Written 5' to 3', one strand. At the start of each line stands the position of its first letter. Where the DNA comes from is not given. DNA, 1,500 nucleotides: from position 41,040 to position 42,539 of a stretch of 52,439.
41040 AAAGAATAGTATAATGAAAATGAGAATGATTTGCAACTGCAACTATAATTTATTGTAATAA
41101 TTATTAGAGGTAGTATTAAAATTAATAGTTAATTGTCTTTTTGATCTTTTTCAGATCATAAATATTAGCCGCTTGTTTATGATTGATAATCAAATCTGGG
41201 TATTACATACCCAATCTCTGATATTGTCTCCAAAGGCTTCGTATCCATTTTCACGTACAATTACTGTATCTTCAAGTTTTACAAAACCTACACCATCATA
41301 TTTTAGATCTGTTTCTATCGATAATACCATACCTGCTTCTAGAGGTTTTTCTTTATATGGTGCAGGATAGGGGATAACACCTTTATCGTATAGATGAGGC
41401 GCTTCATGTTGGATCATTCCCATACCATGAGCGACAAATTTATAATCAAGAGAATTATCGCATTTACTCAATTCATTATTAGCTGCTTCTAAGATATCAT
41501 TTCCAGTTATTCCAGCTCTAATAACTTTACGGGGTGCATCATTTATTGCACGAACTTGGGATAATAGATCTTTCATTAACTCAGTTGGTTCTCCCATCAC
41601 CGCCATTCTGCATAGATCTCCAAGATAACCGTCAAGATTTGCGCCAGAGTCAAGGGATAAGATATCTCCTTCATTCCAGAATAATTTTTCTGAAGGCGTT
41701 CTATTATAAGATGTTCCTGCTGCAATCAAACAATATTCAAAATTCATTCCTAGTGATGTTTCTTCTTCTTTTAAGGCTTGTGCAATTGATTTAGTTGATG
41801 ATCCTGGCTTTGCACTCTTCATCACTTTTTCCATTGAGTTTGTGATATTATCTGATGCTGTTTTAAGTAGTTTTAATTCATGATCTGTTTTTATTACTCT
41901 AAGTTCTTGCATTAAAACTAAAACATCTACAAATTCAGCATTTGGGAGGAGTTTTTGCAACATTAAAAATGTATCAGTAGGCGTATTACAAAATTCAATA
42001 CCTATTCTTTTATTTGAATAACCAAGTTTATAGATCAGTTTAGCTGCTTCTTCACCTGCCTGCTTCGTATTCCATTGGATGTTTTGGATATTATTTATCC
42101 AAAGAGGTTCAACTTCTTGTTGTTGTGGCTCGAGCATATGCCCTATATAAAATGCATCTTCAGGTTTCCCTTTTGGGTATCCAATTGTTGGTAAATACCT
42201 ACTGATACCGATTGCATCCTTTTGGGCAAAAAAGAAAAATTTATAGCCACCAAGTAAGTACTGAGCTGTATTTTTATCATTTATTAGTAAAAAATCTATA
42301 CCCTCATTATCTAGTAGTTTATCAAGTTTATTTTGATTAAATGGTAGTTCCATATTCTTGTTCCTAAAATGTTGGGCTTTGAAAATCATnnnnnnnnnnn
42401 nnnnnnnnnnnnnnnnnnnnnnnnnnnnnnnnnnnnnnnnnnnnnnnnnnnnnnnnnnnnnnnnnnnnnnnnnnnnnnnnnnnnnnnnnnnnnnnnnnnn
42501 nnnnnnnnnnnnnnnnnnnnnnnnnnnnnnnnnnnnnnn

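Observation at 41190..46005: Orphan four-gene catabolic operon: alpha/beta hydrolase, ACMSD-type amidohydrolase, ACAD-fold flavin monooxygenase, M24 hydrolase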

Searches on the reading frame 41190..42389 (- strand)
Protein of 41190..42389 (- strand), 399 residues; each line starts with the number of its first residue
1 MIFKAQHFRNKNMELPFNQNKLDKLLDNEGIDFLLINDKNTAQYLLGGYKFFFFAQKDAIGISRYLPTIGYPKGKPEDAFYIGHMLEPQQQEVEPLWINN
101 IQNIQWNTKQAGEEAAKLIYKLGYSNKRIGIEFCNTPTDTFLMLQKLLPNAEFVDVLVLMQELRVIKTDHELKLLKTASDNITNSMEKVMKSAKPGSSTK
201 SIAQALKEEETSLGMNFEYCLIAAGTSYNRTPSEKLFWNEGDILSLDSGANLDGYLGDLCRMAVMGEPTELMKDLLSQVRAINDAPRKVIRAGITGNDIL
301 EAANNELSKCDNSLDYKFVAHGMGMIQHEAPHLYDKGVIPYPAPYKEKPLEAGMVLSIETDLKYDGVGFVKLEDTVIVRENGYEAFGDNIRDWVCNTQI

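Call 4: search_protein_families(library=pfam, proteins=[window:41190-42389:-])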
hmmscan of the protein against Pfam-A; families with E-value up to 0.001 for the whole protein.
window:41190-42389:- (399 aa): 2 families
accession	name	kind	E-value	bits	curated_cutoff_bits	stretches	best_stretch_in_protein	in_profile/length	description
PF00557.29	Peptidase_M24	-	1.8e-30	106.8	23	1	174-380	2-208/208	Metallopeptidase family M24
PF01321.24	Creatinase_N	-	4.6e-12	47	22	1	20-166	3-128/128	Creatinase/Prolidase N-terminal domain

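Call 5: search_protein_families(library=ncbifam, proteins=[window:41190-42389:-])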
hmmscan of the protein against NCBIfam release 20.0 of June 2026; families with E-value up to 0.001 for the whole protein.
window:41190-42389:- (399 aa): 14 families
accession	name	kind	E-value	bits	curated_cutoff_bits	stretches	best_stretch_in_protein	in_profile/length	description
NF011720.0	PRK15173.1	subfamily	4.4e-20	72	420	1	126-394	75-340/343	peptidase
NF011173.0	PRK14575.1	equivalog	4.6e-20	72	850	1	126-394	138-403/406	putative peptidase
NF011174.0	PRK14576.1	subfamily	3.2e-19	69.1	487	1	124-391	135-399/405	putative endopeptidase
TIGR00500.1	met_pdase_I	equivalog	3.5e-16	59.5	171.35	1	166-362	3-203/247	type I methionyl aminopeptidase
NF040821.1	dipep_PepQ_Arch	equivalog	1.2e-15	57.4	630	1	143-385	99-337/346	Xaa-Pro dipeptidase PepQ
NF008970.0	PRK12318.1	equivalog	1.3e-13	50.9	267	1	165-360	42-242/291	methionyl aminopeptidase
NF038259.1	ectoine_DoeA_2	exception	5.5e-12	45.1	575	1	93-394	79-384/386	ectoine hydrolase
NF007310.0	PRK09795.1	equivalog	5.7e-12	45.1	393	1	158-385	119-347/361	aminopeptidase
TIGR02993.1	ectoine_eutD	equivalog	3.9e-11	42.7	613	1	20-391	16-385/391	ectoine hydrolase DoeA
NF043017.1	DimsulpropLyDddP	equivalog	6.7e-10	38.3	600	1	107-386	150-433/443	dimethylsulfonioproprionate lyase DddP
NF008131.0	PRK10879.1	equivalog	1.6e-08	33.8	465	1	146-385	153-416/438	Xaa-Pro aminopeptidase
NF009533.0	PRK12897.1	equivalog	1.5e-07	31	488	1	165-360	3-202/248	type I methionyl aminopeptidase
TIGR00501.1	met_pdase_II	equivalog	9.6e-07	28.6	222.65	1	228-373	65-201/295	type II methionyl aminopeptidase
NF010133.0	PRK13607.1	equivalog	0.00059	18.8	339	0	145-309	140-307/443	Xaa-Pro dipeptidase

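Call 14: search_solved_structures(query=window:41190-42389:-, max_evalue=0.001)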
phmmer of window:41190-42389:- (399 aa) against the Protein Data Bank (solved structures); distinct sequences matched with E-value up to 0.001: 60.
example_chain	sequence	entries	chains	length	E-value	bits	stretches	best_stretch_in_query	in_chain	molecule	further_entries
3q6d_A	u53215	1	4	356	2e-23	86.4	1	113-387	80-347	Proline dipeptidase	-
5giu_A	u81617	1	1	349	1.1e-20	77.4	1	128-391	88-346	Proline dipeptidase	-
5cdl_A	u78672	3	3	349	1.1e-20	77.4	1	128-391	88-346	Proline dipeptidase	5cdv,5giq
1wn1_A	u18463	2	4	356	2.3e-19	73.1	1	99-381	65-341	dipeptidase | 356aa long hypothetical dipeptidase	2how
2zsg_A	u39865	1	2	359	2.5e-16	63.1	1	129-385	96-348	Aminopeptidase P, putative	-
1wy2_A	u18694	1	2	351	2.5e-15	59.8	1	120-386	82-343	Xaa-Pro dipeptidase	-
7k3u_A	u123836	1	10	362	1.9e-14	56.9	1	127-390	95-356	Aminopeptidase P family protein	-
7n02_A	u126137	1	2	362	2.2e-14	56.7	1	127-390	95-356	Aminopeptidase P family protein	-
6xmr_A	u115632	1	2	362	2.2e-14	56.7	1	127-390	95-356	Aminopeptidase P family protein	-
4zng_C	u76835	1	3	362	2.2e-14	56.7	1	127-390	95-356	Prolidase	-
9kw9_A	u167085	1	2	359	4.9e-14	55.5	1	95-383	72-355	Proline dipeptidase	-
9kwa_A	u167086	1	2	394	6.7e-14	55.1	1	95-383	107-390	Proline dipeptidase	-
1pv9_A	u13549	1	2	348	7.7e-14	54.9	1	151-385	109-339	Xaa-Pro dipeptidase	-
4rgz_A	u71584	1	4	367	4e-13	52.5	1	136-378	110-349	Xaa-Pro aminopeptidase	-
4fkc_A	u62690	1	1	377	4.3e-13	52.4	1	136-378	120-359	Xaa-Pro aminopeptidase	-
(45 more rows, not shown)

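Call 52: find_homologous_proteins(query=window:41190-42353:-, max_evalue=1e-30)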
Query window:41190-42353:- (387 aa): 5974 proteins with E <= 1e-30 among 8000 candidates; the best 120 are listed.
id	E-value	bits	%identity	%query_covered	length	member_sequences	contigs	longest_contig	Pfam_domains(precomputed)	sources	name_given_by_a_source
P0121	6.6e-252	853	97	100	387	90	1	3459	PF01321.25,PF00557.30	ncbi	-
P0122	1.1e-221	754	83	100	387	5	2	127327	PF01321.25,PF00557.30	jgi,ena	jgi:Xaa-Pro aminopeptidase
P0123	4.8e-216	735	82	99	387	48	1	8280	PF01321.25,PF00557.30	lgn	-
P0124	1.3e-215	734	80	100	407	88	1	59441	PF01321.25,PF00557.30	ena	-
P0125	2.3e-212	723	79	99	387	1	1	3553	PF01321.25,PF00557.30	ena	-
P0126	2.7e-211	720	79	99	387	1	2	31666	PF01321.25,PF00557.30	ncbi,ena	-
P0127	7.7e-210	715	79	100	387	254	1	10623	PF01321.25,PF00557.30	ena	-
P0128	1.8e-173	595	67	100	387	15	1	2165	PF01321.25,PF00557.30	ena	-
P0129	1.2e-151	523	61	99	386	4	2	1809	PF01321.25,PF00557.30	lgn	-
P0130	6.2e-151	521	62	99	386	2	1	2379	PF01321.25,PF00557.30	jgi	jgi:Xaa-Pro aminopeptidase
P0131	8.0e-150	517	60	99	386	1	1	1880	PF01321.25,PF00557.30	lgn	-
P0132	3.5e-148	512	59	99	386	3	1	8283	PF01321.25,PF00557.30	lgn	-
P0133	4.3e-148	512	61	99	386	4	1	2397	PF01321.25,PF00557.30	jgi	jgi:Xaa-Pro aminopeptidase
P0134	1.4e-147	510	60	99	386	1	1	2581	PF01321.25,PF00557.30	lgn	-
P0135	2.9e-147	509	59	99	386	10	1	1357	PF01321.25,PF00557.30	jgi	jgi:Xaa-Pro aminopeptidase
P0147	2.5e-140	486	56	99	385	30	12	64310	PF01321.25,PF00557.30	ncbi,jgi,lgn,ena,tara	tara:strand:- start:19196 stop:20353 length:1158 start_codon:yes stop_codon:yes gene_type:complete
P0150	6.1e-139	482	55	99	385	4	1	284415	PF01321.25,PF00557.30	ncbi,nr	ncbi:MAG: Xaa-Pro peptidase family protein [Nitrospinota bacterium]|nr:Xaa-Pro peptidase family prot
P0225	1.5e-110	388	47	98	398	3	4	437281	PF01321.25,PF00557.30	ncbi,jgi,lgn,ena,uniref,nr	ncbi:M24 family metallopeptidase [Labrys wisconsinensis]|uniref:Xaa-Pro aminopeptidase n=1 Tax=Labry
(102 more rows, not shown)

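Call 53: find_encoding_contigs(protein=P0150, flank=8000, max_places=1)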
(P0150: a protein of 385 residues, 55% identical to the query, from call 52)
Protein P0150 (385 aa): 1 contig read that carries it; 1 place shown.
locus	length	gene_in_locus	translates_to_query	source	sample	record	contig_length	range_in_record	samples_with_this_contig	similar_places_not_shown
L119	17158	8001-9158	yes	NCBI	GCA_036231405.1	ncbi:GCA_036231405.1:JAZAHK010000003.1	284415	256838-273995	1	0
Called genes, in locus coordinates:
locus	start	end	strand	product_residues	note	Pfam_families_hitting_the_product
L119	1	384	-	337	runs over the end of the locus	PF01073:3Beta_HSD, PF01370:Epimerase, PF02719:Polysacc_synt_2, PF04321:RmlD_sub_bind, PF05368:NmrA, PF07993:NAD_binding_4 (faint), PF13460:NAD_binding_10, PF16363:GDP_Man_Dehyd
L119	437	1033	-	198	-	PF13580:SIS_2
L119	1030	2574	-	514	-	PF01467:CTP_transf_like, PF00294:PfkB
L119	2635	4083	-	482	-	-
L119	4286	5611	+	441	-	PF02558:ApbA (faint), PF03446:NAD_binding_2 (weak), PF03721:UDPG_MGDP_dh_N, PF00984:UDPG_MGDP_dh, PF03720:UDPG_MGDP_dh_C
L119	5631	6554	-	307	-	PF01073:3Beta_HSD, PF01370:Epimerase, PF02719:Polysacc_synt_2, PF04321:RmlD_sub_bind, PF16363:GDP_Man_Dehyd, PF07993:NAD_binding_4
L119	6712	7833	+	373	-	PF24981:Beta-prop_ATRN-LZTR1, PF25210:Kelch_FKB95 (faint), PF01344:Kelch_1 (faint), PF24981:Beta-prop_ATRN-LZTR1, PF13415:Beta-prop_FBX42, PF24681:Kelch_KLHDC2_KLHL20_DRC7, PF13418:Beta-prop_TYW4 (weak), PF13415:Beta-prop_FBX42, +3 more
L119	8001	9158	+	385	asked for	PF01321:Creatinase_N, PF00557:Peptidase_M24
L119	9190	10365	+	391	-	PF02771:Acyl-CoA_dh_N, PF02770:Acyl-CoA_dh_M, PF00441:Acyl-CoA_dh_1, PF08028:Acyl-CoA_dh_2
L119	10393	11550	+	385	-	PF02771:Acyl-CoA_dh_N, PF02770:Acyl-CoA_dh_M, PF00441:Acyl-CoA_dh_1, PF08028:Acyl-CoA_dh_2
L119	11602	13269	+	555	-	PF02776:TPP_enzyme_N, PF00205:TPP_enzyme_M, PF02775:TPP_enzyme_C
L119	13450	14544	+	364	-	PF02653:BPD_transp_2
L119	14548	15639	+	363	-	PF02653:BPD_transp_2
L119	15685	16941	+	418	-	PF13433:Peripla_BP_5, PF13458:Peripla_BP_6, PF01094:ANF_receptor (weak)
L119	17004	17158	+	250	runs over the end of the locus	PF00005:ABC_tran, PF13304:AAA_21 (faint), PF12399:BCA_ABC_TP_C (weak)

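Call 54: find_encoding_contigs(protein=P0147, flank=8000, max_places=2)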
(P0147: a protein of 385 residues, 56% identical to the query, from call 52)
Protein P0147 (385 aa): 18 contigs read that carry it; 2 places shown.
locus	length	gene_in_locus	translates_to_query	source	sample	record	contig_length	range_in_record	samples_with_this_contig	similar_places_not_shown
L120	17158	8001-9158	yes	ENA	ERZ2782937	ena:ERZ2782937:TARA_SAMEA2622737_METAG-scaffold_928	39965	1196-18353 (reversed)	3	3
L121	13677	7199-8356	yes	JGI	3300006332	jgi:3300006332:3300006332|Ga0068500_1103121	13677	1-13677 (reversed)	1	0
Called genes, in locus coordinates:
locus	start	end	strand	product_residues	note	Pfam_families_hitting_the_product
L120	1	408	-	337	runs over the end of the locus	PF01073:3Beta_HSD, PF01370:Epimerase, PF02719:Polysacc_synt_2, PF04321:RmlD_sub_bind, PF05368:NmrA, PF07993:NAD_binding_4 (faint), PF13460:NAD_binding_10, PF16363:GDP_Man_Dehyd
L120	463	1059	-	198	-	PF13580:SIS_2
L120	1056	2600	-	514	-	PF01467:CTP_transf_like, PF00294:PfkB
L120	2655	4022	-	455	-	-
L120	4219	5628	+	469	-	PF03446:NAD_binding_2 (faint), PF03721:UDPG_MGDP_dh_N, PF00984:UDPG_MGDP_dh, PF03720:UDPG_MGDP_dh_C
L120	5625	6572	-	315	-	PF01073:3Beta_HSD, PF01370:Epimerase, PF02719:Polysacc_synt_2, PF04321:RmlD_sub_bind, PF16363:GDP_Man_Dehyd, PF07993:NAD_binding_4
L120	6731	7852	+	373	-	PF13415:Beta-prop_FBX42 (weak), PF13964:Beta-prop_Calicin (faint), PF13415:Beta-prop_FBX42 (weak), PF24981:Beta-prop_ATRN-LZTR1, PF24681:Kelch_KLHDC2_KLHL20_DRC7, PF13415:Beta-prop_FBX42 (weak), PF13418:Beta-prop_TYW4 (weak), PF13415:Beta-prop_FBX42 (weak), +4 more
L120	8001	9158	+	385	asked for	PF01321:Creatinase_N, PF00557:Peptidase_M24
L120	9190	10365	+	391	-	PF02771:Acyl-CoA_dh_N, PF02770:Acyl-CoA_dh_M, PF00441:Acyl-CoA_dh_1, PF08028:Acyl-CoA_dh_2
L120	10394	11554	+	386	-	PF02771:Acyl-CoA_dh_N, PF02770:Acyl-CoA_dh_M, PF00441:Acyl-CoA_dh_1, PF08028:Acyl-CoA_dh_2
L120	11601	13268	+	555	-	PF02776:TPP_enzyme_N, PF00205:TPP_enzyme_M, PF02775:TPP_enzyme_C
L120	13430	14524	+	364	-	PF02653:BPD_transp_2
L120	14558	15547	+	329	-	PF02653:BPD_transp_2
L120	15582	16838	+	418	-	PF13433:Peripla_BP_5, PF13458:Peripla_BP_6, PF01094:ANF_receptor (weak)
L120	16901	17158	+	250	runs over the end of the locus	PF00005:ABC_tran, PF13304:AAA_21 (faint), PF12399:BCA_ABC_TP_C (weak)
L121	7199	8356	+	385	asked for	PF01321:Creatinase_N, PF00557:Peptidase_M24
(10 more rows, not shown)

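Call 55: find_encoding_contigs(protein=P0225, flank=8000, max_places=1)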
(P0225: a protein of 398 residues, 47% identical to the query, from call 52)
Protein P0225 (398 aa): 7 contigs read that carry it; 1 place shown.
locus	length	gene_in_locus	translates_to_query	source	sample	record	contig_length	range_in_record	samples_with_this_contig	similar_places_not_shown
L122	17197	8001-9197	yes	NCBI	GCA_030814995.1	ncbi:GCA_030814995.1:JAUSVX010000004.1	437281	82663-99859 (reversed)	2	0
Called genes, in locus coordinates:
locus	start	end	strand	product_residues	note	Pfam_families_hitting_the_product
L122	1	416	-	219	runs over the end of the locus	PF00392:GntR, PF07729:FCD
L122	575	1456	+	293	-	PF00941:FAD_binding_5, PF03450:CO_deh_flav_C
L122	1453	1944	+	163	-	PF00111:Fer2, PF13085:Fer2_3 (weak), PF01799:Fer2_2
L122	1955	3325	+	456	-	PF01315:Ald_Xan_dh_C, PF02738:MoCoBD_1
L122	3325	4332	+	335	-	PF20256:MoCoBD_2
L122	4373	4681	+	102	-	PF07110:EthD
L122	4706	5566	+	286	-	PF13191:AAA_16 (weak), PF07724:AAA_2 (weak), PF07726:AAA_3 (faint), PF07728:AAA_5, PF13401:AAA_22 (weak), PF00004:AAA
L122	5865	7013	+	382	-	PF05762:VWA_CoxE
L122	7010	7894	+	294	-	PF04909:Amidohydro_2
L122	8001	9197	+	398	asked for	PF01321:Creatinase_N, PF00557:Peptidase_M24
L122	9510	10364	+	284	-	-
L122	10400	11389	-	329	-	PF02653:BPD_transp_2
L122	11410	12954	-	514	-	PF00005:ABC_tran, PF13304:AAA_21 (faint), PF00005:ABC_tran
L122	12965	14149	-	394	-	PF13407:Peripla_BP_4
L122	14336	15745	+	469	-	-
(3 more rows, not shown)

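Call 77: search_solved_structures(query=window:41190-42353:-, max_evalue=1e-18, show_alignments=2)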
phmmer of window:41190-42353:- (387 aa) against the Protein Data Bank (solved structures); distinct sequences matched with E-value up to 1e-18: 4.
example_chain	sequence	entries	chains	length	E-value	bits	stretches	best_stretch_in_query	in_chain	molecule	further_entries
3q6d_A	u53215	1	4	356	1.9e-23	86.5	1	101-375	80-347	Proline dipeptidase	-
5giu_A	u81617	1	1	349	1e-20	77.5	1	116-379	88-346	Proline dipeptidase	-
5cdl_A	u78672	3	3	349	1e-20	77.5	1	116-379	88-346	Proline dipeptidase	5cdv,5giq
1wn1_A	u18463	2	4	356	2.2e-19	73.2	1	87-369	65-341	dipeptidase | 356aa long hypothetical dipeptidase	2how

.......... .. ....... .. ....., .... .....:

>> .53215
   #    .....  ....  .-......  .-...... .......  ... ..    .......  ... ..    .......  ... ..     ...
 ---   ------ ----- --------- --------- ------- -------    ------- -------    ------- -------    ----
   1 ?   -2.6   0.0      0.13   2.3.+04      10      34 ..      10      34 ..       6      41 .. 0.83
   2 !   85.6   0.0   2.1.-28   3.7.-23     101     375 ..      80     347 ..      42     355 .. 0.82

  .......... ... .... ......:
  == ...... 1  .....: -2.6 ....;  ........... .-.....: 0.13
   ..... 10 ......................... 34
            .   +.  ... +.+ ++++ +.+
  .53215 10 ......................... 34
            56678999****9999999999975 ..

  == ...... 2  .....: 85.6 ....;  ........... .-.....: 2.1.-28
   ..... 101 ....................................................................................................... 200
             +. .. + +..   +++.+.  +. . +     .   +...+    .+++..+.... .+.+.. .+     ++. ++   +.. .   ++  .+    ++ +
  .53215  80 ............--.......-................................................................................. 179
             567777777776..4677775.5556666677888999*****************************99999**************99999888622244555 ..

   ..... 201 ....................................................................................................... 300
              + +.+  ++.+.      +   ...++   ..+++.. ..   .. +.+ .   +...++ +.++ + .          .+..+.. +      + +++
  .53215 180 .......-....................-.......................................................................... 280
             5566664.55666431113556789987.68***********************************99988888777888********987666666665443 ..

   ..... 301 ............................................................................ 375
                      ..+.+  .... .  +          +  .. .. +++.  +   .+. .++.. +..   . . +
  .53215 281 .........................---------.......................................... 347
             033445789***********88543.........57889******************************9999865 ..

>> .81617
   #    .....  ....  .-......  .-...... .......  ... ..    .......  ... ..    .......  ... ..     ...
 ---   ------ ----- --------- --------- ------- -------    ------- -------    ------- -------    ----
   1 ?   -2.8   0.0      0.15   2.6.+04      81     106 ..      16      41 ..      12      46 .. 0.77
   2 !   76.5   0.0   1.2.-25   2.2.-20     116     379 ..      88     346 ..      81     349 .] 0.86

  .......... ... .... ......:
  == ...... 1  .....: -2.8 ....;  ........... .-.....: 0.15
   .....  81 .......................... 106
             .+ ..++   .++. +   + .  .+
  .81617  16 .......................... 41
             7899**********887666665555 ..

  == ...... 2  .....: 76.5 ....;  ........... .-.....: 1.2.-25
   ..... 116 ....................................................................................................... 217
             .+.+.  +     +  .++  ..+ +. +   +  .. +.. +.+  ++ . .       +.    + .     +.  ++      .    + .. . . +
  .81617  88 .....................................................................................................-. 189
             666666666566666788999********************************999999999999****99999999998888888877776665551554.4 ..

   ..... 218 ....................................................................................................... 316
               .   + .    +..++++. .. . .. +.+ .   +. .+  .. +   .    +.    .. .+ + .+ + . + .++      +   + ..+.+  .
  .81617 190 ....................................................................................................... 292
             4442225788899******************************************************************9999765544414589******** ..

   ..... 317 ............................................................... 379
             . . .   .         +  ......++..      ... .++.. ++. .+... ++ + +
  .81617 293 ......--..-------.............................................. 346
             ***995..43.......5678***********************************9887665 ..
